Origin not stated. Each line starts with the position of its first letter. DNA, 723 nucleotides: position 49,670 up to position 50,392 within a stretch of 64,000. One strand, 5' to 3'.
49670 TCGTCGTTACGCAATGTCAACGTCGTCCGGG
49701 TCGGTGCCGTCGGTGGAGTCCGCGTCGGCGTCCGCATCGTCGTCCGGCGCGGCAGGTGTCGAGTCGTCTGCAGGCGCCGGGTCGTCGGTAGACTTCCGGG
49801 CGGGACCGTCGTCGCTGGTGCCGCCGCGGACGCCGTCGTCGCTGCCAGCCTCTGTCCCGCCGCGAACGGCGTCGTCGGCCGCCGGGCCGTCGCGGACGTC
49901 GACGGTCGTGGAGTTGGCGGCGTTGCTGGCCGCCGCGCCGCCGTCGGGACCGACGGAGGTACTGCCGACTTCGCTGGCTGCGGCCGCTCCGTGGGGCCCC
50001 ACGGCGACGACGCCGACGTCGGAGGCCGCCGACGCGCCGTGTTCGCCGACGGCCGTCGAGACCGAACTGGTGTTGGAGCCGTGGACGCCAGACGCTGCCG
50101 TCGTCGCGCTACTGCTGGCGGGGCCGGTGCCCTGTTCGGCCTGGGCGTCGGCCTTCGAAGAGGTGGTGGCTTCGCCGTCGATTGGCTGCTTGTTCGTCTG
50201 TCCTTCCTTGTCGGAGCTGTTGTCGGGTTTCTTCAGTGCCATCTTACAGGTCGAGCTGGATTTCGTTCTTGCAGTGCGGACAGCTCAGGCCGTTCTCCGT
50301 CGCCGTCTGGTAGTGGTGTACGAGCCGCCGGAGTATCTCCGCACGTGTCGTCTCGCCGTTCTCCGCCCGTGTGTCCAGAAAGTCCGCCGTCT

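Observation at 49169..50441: Compact module: RHH regulator, 16-residue Gly/Ala tandem-repeat protein and two single-pass peptides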

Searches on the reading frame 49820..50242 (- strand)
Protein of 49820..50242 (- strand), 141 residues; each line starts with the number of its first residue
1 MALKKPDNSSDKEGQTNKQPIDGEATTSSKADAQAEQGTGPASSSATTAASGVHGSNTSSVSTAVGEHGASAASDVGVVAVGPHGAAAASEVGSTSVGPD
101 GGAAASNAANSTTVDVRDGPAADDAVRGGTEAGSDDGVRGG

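Call 10: find_homologous_proteins(query=window:49820-50242:-, max_evalue=0.001)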
Query seq(141 aa) (141 aa): 13 proteins with E <= 0.001 among 2207 candidates.
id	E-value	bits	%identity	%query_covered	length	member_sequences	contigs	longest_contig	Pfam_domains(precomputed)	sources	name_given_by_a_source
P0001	9.0e-34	135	68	93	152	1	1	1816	-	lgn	-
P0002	2.1e-29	120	61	93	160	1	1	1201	-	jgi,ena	-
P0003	6.6e-21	93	56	54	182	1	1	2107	-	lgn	-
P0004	4.8e-16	77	56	79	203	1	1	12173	-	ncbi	-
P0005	7.9e-13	67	48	48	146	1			-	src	-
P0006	8.9e-13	67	58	55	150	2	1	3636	-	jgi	jgi:hypothetical protein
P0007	9.4e-13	67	59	52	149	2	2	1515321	-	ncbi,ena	-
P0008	6.4e-12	64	55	45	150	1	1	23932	-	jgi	jgi:hypothetical protein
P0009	4.1e-11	61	55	46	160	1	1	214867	-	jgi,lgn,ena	-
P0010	6.9e-11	61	40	67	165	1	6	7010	-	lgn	-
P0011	1.3e-10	60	50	57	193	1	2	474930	-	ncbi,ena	-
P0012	1.9e-4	40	45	46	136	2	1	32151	-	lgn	-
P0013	4.8e-4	39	40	46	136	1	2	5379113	-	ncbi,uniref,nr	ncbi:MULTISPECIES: hypothetical protein [unclassified Microbulbifer]|uniref:hypothetical protein n=1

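Call 22: find_encoding_contigs(protein=P0007, flank=6000, max_places=3)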
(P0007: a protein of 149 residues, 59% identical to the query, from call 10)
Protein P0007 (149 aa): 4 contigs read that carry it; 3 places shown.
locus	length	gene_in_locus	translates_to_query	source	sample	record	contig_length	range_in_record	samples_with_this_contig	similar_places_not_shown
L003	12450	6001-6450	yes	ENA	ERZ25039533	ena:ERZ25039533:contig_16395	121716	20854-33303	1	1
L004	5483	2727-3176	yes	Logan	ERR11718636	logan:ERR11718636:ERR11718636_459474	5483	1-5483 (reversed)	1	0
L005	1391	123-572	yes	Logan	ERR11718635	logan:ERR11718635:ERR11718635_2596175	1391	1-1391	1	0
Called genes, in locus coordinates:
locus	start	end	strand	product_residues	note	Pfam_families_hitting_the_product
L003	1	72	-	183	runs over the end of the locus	PF00149:Metallophos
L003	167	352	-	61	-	-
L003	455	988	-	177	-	PF04542:Sigma70_r2, PF08281:Sigma70_r4_2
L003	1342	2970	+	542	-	PF00939:Na_sulph_symp, PF03600:CitMHS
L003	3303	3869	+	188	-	-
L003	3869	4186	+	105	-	-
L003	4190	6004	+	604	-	PF19291:TREH_N, PF00723:Glyco_hydro_15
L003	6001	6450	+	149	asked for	-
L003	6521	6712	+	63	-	-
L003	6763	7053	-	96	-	PF12802:MarR_2 (faint), PF12840:HTH_20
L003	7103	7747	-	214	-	PF00072:Response_reg, PF00196:GerE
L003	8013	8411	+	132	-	-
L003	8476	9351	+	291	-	PF00581:Rhodanese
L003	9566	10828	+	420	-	PF07992:Pyr_redox_2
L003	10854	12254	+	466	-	PF00753:Lactamase_B, PF00581:Rhodanese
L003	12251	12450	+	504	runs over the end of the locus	PF12838:Fer4_7, PF13187:Fer4_9 (weak), PF13237:Fer4_10 (weak), PF13247:Fer4_11, PF25160:LdpA_Fe-S-bd (weak), PF00037:Fer4, PF12797:Fer4_2 (weak), PF03916:NrfD, +2 more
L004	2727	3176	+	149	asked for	-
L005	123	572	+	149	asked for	-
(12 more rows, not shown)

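Call 23: find_encoding_contigs(protein=P0013, flank=6000, max_places=3)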
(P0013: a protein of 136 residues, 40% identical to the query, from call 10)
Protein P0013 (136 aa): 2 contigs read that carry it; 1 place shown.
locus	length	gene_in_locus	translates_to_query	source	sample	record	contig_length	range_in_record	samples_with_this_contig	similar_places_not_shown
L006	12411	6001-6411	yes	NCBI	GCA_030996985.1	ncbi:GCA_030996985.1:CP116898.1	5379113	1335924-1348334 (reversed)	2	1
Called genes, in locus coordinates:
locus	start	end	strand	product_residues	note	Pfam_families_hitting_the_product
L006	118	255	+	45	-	-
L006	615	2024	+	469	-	PF02333:Phytase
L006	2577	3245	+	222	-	PF00072:Response_reg, PF13518:HTH_28 (faint), PF00196:GerE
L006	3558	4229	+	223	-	PF00072:Response_reg, PF00196:GerE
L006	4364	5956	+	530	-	PF00939:Na_sulph_symp, PF03600:CitMHS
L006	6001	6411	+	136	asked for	-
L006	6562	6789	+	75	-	-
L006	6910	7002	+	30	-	-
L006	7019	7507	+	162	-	-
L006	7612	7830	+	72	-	-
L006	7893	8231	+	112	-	PF07885:Ion_trans_2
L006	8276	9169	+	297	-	PF00126:HTH_1, PF03466:LysR_substrate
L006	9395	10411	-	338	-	PF24827:AstE_AspA_cat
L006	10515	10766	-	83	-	-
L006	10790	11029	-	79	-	-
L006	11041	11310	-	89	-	-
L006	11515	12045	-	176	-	PF13302:Acetyltransf_3 (weak), PF00583:Acetyltransf_1, PF13673:Acetyltransf_10, PF13508:Acetyltransf_7, PF08445:FR47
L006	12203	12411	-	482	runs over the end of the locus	PF05787:PhoX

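Call 30: find_encoding_contigs(protein=P0011, flank=6000, max_places=2)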
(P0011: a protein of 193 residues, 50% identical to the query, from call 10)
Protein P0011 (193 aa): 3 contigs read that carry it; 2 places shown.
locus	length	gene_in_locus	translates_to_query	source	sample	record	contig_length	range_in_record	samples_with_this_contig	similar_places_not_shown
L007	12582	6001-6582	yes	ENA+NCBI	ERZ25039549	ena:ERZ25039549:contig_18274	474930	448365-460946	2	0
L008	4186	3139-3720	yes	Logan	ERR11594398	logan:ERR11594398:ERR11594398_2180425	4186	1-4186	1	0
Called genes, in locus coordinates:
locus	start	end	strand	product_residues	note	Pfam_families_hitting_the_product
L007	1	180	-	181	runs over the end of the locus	PF12867:DinB_2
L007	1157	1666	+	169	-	PF19279:YegS_C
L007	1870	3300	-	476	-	PF00479:G6PD_N, PF02781:G6PD_C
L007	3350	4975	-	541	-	PF00939:Na_sulph_symp, PF03600:CitMHS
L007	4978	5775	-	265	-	PF04542:Sigma70_r2, PF08281:Sigma70_r4_2, PF04545:Sigma70_r4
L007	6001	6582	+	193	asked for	-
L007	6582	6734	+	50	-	-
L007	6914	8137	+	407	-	-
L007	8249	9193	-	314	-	PF04261:Dyp_perox_N, PF20628:Dyp_perox_C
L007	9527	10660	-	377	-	PF13473:Cupredoxin_1, PF09375:Peptidase_M75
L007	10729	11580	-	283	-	PF03239:FTR1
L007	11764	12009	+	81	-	PF13192:Thioredoxin_3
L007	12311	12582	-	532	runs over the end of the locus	PF00083:Sugar_tr, PF07690:MFS_1, PF06609:TRI12 (faint), PF12832:MFS_1_like (faint), PF07690:MFS_1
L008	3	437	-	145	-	?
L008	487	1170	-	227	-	PF00939:Na_sulph_symp, PF03600:CitMHS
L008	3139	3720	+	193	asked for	-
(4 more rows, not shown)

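Call 31: find_encoding_contigs(protein=P0009, flank=6000, max_places=2)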
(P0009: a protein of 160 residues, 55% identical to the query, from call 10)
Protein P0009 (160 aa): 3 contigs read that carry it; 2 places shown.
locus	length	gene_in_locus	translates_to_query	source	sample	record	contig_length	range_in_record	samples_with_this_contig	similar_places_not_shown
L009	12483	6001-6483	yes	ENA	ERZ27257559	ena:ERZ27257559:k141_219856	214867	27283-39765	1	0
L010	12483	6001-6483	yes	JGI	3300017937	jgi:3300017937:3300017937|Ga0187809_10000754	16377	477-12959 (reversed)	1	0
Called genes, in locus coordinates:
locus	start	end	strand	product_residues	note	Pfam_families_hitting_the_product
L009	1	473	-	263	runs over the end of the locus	PF00482:T2SSF (weak)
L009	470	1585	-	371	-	PF00437:T2SSE, PF06414:Zeta_toxin (faint)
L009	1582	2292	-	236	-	-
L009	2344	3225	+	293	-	PF00702:Hydrolase, PF08282:Hydrolase_3 (faint), PF12710:HAD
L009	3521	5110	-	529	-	PF00939:Na_sulph_symp, PF03600:CitMHS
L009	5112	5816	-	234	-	PF04542:Sigma70_r2, PF08281:Sigma70_r4_2, PF04545:Sigma70_r4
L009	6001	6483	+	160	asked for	-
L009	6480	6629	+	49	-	-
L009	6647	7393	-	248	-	-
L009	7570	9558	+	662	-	PF16177:ACAS_N, PF00501:AMP-binding, PF13193:AMP-binding_C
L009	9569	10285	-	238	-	PF00106:adh_short, PF08659:KR (weak), PF13561:adh_short_C2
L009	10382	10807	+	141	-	PF07332:Phage_holin_3_6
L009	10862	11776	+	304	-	PF00561:Abhydrolase_1, PF12146:Hydrolase_4, PF12697:Abhydrolase_6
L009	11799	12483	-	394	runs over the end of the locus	PF02674:Colicin_V, PF00089:Trypsin (weak), PF13365:Trypsin_2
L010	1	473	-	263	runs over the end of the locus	PF00482:T2SSF (weak)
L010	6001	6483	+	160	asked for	-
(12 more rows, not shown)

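Call 32: find_encoding_contigs(protein=P0004, flank=6000, max_places=2)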
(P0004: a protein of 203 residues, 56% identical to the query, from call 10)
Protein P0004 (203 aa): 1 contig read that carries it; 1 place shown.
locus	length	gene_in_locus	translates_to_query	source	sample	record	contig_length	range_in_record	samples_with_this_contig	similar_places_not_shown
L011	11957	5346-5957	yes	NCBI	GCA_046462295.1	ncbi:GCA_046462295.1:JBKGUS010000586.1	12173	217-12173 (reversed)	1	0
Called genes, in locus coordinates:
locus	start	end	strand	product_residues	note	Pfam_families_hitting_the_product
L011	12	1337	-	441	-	PF22888:FIMAH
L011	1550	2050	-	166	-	PF12840:HTH_20, PF01022:HTH_5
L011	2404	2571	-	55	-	-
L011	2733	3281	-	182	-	PF04542:Sigma70_r2, PF08281:Sigma70_r4_2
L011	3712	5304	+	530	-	PF00939:Na_sulph_symp, PF03600:CitMHS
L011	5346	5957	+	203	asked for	-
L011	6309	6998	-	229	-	PF00072:Response_reg, PF00196:GerE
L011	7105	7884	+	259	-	PF00378:ECH_1, PF16113:ECH_2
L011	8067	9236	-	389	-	PF07690:MFS_1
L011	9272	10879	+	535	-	PF00939:Na_sulph_symp, PF03600:CitMHS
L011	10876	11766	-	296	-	PF00682:HMGL-like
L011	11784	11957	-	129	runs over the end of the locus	?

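Call 61: search_protein_families(library=pfam, proteins=[L007:6582-6734:+, L006:6562-6789:+, L003:167-352:-, L011:2404-2571:-, L007:6914-8137:+, L009:6647-7393:-], max_evalue=0.1)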
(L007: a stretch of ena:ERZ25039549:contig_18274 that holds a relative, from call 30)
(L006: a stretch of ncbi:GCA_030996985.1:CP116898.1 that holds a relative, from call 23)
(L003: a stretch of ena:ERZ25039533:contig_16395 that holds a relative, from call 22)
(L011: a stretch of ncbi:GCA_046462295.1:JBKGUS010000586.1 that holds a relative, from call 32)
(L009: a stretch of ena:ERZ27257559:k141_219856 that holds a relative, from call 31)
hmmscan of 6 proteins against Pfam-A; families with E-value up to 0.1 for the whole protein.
L007:6582-6734:+ (50 aa): 1 family
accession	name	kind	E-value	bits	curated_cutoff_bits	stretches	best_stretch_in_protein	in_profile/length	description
PF08650.15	DASH_Dad4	-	0.028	14.9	29.8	1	8-38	4-34/71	DASH complex subunit Dad4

L006:6562-6789:+ (75 aa): 1 family
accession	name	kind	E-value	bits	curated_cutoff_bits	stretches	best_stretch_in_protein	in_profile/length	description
PF19491.4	DUF6026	-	0.0034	17.7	26.6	1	39-70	17-48/51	Family of unknown function (DUF6026)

L003:167-352:- (61 aa): 0 families

L011:2404-2571:- (55 aa): 3 families
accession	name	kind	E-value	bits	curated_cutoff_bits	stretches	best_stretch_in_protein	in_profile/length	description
PF12614.13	RRF_GI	-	0.00061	20.3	26.8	1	6-46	63-103/126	Ribosome recycling factor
PF24164.1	TMP_N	-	0.089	13.7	27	1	15-53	40-78/82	Tape measure protein N-terminal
PF10309.14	NCBP3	-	0.089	13.1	28.9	1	18-48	28-55/59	Nuclear cap-binding protein subunit 3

L007:6914-8137:+ (407 aa): 3 families
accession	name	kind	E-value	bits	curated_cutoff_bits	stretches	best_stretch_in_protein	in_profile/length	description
PF04055.27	Radical_SAM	-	4.4e-20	73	29.5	1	50-207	2-165/166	Radical SAM superfamily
PF13353.11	Fer4_12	-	0.015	16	22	1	52-120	12-82/137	4Fe-4S single cluster domain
PF18930.5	DUF5679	-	0.047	14.3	27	0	345-361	18-34/40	Domain of unknown function (DUF5679)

L009:6647-7393:- (248 aa): 0 families

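Call 66: find_encoding_contigs(protein=P0008, flank=6000, max_places=1)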
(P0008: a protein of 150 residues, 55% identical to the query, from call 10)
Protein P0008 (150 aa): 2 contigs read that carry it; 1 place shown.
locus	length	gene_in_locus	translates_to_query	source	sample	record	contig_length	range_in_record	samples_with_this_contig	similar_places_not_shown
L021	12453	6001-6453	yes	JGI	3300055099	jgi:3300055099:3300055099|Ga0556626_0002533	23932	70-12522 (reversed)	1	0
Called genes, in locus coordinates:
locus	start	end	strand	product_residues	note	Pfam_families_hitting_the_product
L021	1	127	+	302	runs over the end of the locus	PF00069:Pkinase, PF07714:PK_Tyr_Ser-Thr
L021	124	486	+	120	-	PF02656:DUF202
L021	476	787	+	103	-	PF02656:DUF202 (weak)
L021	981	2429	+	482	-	PF00672:HAMP, PF00512:HisKA, PF02518:HATPase_c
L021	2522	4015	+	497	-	PF00082:Peptidase_S8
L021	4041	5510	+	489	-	PF00512:HisKA, PF02518:HATPase_c, PF13581:HATPase_c_2 (weak)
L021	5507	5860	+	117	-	PF00072:Response_reg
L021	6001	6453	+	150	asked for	-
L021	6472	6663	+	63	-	-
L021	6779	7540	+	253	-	PF01209:Ubie_methyltran, PF13489:Methyltransf_23, PF13847:Methyltransf_31, PF08241:Methyltransf_11, PF08242:Methyltransf_12, PF13649:Methyltransf_25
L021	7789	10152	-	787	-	PF00884:Sulfatase, PF16347:SGSH_C (faint)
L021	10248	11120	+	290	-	PF03781:FGE-sulfatase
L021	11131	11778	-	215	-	PF00702:Hydrolase, PF12710:HAD, PF13419:HAD_2, PF13242:Hydrolase_like (weak)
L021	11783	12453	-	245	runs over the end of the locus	?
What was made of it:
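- L021 has a sulfatase plus FGE (call 66).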

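Call 67: find_encoding_contigs(protein=P0012, flank=6000, max_places=1)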
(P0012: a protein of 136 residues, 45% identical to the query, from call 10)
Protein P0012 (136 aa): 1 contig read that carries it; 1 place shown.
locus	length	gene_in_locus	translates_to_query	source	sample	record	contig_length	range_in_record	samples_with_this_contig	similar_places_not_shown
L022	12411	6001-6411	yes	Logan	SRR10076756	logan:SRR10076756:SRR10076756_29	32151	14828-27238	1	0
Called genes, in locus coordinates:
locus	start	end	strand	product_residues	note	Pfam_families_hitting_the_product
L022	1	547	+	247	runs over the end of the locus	PF02535:Zip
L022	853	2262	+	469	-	PF02333:Phytase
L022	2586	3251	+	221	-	PF00072:Response_reg, PF00196:GerE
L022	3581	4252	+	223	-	PF00072:Response_reg, PF00196:GerE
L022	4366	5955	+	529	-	PF00939:Na_sulph_symp, PF03600:CitMHS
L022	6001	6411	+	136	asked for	-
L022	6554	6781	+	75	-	-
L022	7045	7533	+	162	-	-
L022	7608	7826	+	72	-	-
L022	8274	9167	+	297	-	PF00126:HTH_1, PF03466:LysR_substrate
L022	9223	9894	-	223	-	PF24827:AstE_AspA_cat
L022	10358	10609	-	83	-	-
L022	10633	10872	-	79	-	-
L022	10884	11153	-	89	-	-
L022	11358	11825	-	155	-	PF13302:Acetyltransf_3 (weak), PF00583:Acetyltransf_1, PF13673:Acetyltransf_10, PF24553:Rv0428c_C (weak), PF13508:Acetyltransf_7, PF08445:FR47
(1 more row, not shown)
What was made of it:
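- Microbulbifer: phytase and PhoX flank the locus (calls 23, 67).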

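Call 68: find_encoding_contigs(protein=P0010, flank=6000, max_places=1)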
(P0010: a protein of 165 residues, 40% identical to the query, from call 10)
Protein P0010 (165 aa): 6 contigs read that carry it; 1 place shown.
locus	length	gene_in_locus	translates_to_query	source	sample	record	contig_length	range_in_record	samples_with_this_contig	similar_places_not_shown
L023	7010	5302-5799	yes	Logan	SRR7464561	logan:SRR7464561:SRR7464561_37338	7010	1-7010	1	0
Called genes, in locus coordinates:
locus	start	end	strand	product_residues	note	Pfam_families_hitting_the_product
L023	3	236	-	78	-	?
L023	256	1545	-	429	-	PF01566:Nramp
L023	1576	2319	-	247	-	PF00392:GntR, PF07729:FCD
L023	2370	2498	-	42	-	-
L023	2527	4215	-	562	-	PF07504:FTP, PF03413:PepSY (weak), PF01447:Peptidase_M4, PF02868:Peptidase_M4_C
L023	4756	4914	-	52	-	PF07836:DmpG_comm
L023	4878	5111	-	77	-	PF07836:DmpG_comm (weak)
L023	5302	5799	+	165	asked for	-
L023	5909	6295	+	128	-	-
